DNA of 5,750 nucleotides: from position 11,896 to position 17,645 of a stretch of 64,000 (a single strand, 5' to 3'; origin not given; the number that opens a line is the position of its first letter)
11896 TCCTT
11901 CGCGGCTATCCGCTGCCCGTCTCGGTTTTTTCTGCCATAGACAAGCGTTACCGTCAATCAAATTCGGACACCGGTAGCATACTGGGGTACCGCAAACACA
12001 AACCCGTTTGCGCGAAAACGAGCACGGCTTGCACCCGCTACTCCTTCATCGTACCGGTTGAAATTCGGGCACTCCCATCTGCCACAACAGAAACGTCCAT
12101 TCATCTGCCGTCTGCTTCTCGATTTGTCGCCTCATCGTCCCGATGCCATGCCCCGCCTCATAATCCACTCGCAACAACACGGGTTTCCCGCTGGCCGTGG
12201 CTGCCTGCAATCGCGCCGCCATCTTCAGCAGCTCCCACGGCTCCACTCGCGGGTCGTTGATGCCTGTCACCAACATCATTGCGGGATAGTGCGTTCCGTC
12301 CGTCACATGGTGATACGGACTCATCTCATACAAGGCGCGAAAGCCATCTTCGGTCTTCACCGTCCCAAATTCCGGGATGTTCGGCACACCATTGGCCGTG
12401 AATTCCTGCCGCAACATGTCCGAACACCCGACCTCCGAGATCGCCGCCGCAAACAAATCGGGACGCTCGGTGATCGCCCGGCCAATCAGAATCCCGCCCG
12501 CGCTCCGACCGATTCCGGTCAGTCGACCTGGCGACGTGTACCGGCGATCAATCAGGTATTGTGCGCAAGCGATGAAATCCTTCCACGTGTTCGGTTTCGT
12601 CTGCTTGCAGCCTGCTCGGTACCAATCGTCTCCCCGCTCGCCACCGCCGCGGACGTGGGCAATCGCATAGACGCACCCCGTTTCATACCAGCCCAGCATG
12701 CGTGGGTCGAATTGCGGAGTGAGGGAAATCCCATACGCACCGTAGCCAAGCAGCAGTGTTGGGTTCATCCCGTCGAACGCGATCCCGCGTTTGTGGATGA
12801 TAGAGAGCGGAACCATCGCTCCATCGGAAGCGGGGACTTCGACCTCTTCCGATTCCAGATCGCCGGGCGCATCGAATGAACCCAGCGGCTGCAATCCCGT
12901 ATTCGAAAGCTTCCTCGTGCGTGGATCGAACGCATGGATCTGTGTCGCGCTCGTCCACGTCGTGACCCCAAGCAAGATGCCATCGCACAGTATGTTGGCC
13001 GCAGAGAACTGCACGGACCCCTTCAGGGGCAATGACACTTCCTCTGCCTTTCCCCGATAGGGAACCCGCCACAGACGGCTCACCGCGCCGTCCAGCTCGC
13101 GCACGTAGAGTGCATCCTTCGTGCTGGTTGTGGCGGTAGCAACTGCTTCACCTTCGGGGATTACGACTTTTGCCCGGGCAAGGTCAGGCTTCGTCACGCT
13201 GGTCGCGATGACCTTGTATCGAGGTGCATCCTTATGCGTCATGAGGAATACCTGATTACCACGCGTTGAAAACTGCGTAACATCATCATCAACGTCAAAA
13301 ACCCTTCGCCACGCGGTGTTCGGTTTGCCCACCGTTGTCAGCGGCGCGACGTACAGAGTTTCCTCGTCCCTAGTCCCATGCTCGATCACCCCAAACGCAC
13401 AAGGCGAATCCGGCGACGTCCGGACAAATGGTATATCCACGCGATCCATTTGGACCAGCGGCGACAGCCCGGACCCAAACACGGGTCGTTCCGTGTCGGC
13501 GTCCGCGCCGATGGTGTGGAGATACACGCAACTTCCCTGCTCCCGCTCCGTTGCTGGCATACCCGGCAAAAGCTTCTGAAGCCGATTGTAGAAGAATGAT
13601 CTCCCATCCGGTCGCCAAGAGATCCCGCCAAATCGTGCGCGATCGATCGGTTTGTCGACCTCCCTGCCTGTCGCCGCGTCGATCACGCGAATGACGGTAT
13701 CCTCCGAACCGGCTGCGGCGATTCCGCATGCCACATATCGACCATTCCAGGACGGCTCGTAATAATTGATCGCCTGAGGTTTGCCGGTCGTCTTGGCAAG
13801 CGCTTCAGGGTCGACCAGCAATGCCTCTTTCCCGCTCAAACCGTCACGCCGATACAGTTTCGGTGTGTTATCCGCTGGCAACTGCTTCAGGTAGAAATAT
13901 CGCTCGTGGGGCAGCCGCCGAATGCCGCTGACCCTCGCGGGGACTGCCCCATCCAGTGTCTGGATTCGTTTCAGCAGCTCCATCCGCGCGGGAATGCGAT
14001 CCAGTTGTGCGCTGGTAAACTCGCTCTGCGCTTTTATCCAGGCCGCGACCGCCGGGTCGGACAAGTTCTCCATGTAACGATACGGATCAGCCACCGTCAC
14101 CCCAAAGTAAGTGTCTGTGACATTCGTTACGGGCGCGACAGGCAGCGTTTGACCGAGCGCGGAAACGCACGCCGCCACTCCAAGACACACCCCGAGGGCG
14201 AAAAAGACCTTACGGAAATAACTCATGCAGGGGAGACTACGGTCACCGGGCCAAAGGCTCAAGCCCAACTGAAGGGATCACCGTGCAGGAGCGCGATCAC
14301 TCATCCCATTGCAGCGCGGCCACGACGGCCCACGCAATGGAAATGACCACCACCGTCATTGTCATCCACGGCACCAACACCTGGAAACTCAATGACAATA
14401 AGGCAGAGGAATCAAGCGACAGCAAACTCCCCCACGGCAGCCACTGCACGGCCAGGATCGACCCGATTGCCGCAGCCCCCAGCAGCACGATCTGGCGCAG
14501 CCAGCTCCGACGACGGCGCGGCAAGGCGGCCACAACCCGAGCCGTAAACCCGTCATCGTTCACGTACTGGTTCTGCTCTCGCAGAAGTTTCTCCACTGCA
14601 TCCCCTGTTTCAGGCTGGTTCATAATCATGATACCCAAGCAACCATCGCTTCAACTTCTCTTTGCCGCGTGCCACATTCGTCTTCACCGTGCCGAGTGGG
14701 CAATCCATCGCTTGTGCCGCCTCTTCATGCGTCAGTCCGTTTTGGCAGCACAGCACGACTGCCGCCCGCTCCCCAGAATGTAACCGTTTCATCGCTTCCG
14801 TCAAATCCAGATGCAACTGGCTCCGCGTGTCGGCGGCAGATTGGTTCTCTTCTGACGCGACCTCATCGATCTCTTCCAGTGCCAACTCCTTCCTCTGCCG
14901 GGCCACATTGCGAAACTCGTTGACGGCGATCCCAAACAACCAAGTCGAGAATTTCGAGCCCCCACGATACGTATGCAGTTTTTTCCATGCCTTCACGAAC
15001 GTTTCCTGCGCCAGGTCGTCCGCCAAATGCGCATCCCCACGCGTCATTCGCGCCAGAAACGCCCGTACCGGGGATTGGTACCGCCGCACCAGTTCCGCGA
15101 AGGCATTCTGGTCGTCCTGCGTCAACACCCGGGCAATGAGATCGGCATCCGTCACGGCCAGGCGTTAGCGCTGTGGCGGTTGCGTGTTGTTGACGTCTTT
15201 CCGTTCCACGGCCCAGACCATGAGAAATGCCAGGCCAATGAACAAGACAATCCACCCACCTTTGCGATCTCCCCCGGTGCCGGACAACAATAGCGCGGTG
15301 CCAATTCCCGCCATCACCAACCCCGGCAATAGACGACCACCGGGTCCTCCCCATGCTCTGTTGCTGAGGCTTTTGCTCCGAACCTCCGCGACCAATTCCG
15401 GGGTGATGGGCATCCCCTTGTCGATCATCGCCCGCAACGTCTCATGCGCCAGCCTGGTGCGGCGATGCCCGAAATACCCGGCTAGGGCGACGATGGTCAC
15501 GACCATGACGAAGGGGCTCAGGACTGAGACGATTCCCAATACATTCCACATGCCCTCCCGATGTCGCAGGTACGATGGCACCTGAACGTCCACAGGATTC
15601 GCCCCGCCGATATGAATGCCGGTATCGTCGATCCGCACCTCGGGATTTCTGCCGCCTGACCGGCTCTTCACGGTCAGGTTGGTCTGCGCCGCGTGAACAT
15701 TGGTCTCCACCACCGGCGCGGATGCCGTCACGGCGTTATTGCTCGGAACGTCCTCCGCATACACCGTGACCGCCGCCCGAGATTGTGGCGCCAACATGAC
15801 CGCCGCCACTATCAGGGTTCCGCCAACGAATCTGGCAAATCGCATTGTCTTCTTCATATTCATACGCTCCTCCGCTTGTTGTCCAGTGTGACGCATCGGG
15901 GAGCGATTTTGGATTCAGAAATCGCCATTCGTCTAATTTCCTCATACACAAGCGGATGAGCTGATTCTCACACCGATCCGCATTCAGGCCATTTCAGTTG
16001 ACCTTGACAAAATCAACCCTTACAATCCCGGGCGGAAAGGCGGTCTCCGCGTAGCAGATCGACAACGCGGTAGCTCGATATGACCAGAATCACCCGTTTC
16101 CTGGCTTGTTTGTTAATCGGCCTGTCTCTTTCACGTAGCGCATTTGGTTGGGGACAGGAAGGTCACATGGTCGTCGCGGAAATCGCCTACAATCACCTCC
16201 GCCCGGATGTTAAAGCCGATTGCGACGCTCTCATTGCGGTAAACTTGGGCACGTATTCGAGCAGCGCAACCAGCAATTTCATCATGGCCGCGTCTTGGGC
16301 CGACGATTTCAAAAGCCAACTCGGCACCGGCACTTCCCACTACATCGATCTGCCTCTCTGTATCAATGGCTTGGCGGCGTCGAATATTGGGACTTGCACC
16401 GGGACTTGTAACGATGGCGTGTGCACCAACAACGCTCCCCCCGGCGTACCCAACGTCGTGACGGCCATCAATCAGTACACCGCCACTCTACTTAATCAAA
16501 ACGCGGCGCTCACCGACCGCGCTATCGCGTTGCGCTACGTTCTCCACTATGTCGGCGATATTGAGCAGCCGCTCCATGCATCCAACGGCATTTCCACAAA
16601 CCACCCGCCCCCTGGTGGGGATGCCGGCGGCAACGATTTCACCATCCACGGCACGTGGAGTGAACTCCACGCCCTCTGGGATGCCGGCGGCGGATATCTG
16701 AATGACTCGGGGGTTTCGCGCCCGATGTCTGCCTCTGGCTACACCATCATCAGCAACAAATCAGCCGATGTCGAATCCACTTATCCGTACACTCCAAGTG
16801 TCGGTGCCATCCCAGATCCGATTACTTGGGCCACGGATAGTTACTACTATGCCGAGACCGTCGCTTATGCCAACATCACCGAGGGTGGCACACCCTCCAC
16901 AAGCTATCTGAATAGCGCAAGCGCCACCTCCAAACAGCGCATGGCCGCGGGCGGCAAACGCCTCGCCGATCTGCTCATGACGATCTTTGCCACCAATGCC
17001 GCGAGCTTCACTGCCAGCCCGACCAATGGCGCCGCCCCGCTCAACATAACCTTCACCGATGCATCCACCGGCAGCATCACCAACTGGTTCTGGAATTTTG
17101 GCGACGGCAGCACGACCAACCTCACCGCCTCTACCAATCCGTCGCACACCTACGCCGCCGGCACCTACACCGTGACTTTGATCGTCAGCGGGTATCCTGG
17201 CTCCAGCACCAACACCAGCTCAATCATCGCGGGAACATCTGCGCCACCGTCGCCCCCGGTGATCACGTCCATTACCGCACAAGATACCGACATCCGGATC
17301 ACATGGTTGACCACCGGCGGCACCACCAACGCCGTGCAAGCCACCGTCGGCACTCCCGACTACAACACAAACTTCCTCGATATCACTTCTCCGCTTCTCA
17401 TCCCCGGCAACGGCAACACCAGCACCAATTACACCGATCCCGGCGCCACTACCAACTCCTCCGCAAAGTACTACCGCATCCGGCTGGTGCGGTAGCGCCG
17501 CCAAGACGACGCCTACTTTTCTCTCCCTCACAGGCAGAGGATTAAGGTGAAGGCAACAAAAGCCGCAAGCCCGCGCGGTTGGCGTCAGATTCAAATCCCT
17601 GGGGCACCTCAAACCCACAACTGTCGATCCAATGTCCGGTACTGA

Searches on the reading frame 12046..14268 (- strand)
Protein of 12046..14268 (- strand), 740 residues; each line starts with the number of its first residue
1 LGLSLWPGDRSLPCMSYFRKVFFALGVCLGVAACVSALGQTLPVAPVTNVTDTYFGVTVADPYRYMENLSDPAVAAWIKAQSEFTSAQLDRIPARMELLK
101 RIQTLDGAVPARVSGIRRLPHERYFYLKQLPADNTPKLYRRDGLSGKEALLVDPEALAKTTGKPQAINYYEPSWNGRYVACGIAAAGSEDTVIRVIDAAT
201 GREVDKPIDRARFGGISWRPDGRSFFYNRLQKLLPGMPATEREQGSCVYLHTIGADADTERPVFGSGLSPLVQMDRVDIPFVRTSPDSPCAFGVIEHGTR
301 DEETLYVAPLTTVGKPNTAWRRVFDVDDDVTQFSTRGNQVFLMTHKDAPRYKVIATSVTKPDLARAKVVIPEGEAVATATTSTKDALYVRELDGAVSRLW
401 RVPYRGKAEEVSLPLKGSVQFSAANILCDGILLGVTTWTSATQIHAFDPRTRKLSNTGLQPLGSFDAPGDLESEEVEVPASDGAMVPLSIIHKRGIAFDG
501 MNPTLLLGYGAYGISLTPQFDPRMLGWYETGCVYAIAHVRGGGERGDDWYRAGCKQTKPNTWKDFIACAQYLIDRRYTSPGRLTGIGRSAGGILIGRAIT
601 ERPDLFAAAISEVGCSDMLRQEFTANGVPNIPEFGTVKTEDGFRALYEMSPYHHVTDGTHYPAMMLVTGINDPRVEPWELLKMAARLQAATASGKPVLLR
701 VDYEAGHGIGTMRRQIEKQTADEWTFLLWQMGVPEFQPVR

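Call 56: search_protein_families(library=pfam, proteins=[window:12046-14268:-], max_evalue=0.00001)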
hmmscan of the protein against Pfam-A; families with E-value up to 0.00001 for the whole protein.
window:12046-14268:- (740 aa): 2 families
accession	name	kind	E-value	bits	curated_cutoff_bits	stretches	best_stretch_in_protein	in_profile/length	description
PF00326.27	Peptidase_S9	-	4.6e-52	177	22.6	1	519-732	2-211/213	Prolyl oligopeptidase family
PF02897.21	Peptidase_S9_N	-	4.9e-47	161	24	1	47-452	6-406/414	Prolyl oligopeptidase, N-terminal beta-propeller domain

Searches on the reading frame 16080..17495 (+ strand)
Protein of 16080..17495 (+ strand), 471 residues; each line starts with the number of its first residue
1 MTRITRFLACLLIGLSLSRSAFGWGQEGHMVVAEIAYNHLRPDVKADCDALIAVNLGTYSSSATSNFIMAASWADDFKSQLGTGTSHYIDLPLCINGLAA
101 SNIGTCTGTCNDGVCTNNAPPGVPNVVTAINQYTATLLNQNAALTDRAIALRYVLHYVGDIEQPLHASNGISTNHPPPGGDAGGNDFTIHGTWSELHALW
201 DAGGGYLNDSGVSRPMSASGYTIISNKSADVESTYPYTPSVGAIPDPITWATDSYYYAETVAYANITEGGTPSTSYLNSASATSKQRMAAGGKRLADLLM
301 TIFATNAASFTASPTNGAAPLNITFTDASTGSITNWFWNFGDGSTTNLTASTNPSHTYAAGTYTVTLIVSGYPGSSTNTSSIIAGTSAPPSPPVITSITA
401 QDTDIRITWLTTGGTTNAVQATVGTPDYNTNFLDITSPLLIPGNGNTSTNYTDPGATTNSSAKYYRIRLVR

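Call 56: search_protein_families(library=pfam, proteins=[window:16080-17495:+], max_evalue=0.00001)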
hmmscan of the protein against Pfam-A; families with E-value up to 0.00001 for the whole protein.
window:16080-17495:+ (471 aa): 3 families
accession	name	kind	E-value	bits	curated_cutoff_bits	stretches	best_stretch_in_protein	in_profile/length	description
PF02265.22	S1-P1_nuclease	-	3e-45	155.5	29.5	1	24-303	1-257/258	S1/P1 Nuclease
PF18911.6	PKD_4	-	1e-14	54.7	27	1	316-381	16-80/85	PKD domain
PF00801.26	PKD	-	3.6e-11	43.4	23.5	1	308-382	2-78/80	PKD domain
